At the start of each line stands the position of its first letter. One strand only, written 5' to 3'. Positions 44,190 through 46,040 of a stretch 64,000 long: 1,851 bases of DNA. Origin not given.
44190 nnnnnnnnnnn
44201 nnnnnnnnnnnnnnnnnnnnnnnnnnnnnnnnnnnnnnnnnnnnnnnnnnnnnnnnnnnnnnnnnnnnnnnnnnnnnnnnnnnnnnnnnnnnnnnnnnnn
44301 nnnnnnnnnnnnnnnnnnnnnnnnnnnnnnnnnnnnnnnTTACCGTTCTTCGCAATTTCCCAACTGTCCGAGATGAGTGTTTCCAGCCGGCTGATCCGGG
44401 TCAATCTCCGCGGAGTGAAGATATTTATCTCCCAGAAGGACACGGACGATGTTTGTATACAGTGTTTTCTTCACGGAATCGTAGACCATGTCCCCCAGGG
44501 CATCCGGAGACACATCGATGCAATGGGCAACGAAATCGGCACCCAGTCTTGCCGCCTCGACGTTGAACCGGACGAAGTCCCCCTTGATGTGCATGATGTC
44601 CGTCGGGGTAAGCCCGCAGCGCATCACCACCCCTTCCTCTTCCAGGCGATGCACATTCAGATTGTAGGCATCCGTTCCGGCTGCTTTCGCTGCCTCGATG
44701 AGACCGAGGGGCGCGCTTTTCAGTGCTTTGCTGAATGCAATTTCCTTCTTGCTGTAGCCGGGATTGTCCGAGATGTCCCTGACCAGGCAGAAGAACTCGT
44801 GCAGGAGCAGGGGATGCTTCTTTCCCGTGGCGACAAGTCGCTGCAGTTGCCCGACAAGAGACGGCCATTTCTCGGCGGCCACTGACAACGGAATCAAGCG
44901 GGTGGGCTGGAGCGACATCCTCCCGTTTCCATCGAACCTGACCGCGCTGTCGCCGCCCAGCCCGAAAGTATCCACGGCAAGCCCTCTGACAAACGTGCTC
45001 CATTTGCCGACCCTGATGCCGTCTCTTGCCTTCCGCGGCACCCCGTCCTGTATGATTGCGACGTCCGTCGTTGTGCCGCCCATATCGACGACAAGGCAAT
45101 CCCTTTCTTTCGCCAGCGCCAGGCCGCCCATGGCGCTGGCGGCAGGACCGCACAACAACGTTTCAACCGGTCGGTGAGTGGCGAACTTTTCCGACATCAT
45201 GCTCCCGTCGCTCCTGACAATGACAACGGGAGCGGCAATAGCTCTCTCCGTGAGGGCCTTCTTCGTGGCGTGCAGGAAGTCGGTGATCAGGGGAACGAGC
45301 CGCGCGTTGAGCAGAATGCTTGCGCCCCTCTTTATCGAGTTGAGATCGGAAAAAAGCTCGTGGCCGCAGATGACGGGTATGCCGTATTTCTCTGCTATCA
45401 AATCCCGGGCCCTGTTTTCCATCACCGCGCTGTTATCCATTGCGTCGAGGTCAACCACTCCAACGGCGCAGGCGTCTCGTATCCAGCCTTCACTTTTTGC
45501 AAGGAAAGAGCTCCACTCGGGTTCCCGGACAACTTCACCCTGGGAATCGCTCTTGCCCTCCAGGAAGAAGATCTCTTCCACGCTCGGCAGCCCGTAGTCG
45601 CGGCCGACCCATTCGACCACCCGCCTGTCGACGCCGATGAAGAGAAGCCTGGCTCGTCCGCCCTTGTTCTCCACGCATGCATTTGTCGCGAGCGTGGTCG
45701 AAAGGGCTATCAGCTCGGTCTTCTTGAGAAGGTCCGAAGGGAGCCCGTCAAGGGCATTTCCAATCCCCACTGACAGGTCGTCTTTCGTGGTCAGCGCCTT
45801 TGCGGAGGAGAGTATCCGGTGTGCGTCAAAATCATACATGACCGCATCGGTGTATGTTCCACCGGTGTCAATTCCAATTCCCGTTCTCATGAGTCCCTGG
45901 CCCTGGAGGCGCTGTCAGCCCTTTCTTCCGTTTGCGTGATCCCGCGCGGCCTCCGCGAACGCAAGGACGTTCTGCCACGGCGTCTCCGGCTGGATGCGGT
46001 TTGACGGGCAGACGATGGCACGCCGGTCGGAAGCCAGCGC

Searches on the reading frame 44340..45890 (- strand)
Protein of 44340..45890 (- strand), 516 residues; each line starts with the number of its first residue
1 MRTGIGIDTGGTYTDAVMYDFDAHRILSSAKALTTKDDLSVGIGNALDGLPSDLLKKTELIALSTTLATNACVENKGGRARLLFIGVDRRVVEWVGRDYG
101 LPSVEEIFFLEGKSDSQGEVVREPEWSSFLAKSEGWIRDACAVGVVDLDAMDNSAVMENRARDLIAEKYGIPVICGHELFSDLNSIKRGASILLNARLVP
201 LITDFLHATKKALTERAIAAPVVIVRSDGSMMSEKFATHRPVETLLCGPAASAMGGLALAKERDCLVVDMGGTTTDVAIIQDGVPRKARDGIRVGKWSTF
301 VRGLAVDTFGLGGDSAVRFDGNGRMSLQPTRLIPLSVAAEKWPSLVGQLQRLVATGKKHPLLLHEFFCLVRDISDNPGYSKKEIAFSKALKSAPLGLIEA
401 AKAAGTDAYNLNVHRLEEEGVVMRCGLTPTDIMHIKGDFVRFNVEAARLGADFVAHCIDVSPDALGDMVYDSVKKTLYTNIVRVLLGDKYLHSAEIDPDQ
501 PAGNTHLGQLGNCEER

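Call 65: search_protein_families(library=pfam, proteins=[window:44340-45890:-], max_evalue=0.00001)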
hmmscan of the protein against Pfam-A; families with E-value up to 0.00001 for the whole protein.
window:44340-45890:- (516 aa): 3 families
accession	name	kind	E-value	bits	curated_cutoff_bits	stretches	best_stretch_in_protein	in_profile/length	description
PF01968.24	Hydantoinase_A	-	2.4e-30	106.2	22.9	1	188-329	1-144/291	Hydantoinase/oxoprolinase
PF05378.19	Hydant_A_N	-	4e-21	76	25.2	1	5-167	2-174/176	Hydantoinase/oxoprolinase N-terminal region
PF13941.12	MutL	-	1.3e-09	37.8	27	0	7-58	4-58/450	MutL protein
